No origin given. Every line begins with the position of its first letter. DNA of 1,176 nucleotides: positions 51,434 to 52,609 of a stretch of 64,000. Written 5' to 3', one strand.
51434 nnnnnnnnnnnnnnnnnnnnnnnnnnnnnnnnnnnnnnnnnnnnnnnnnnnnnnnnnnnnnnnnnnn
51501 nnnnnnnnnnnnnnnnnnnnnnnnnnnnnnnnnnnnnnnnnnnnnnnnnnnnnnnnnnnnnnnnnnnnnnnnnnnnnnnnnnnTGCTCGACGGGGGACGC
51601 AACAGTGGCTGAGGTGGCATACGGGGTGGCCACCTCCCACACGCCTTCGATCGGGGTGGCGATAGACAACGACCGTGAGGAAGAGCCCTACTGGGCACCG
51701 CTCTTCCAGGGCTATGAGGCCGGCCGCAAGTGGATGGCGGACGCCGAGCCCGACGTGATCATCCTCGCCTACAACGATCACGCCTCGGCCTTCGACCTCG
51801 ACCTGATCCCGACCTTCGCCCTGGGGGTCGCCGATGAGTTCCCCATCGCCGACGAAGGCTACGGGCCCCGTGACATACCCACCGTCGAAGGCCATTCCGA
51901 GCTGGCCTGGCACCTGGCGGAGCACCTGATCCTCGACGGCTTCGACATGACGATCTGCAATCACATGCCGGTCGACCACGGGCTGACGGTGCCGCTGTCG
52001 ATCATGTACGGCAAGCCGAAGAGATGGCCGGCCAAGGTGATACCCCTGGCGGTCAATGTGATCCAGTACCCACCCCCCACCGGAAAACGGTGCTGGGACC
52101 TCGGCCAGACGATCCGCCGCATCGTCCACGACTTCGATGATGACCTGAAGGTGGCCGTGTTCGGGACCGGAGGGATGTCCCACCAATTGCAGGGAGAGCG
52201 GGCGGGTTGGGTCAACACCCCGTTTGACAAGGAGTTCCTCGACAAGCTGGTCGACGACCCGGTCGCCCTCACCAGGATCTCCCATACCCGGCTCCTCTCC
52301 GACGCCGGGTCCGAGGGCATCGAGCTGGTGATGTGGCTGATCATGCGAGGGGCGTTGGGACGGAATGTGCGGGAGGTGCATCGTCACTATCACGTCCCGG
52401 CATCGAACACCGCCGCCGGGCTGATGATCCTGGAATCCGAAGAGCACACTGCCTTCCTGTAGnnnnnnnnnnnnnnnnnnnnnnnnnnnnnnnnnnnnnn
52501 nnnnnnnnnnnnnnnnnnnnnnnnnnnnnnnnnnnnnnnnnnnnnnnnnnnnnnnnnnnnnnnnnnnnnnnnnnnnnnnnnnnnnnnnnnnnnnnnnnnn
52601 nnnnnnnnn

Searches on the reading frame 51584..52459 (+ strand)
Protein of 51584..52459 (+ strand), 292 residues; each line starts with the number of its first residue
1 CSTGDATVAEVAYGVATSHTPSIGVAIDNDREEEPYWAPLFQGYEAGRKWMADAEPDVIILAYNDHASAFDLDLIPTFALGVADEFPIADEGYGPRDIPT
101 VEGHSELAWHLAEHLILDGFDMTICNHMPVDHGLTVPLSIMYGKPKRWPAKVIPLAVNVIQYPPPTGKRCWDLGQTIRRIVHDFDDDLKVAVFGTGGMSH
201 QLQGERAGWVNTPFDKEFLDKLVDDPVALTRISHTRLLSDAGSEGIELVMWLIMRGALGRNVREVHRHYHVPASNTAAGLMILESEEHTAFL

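Call 94: search_protein_families(library=pfam, proteins=[window:51584-52459:+], max_evalue=0.0001)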
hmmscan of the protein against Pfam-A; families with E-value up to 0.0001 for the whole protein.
window:51584-52459:+ (292 aa): 1 family
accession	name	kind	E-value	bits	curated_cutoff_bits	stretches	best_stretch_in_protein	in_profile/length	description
PF02900.23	LigB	-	3.7e-74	249.6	26.3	1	15-277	3-267/269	Catalytic LigB subunit of aromatic ring-opening dioxygenase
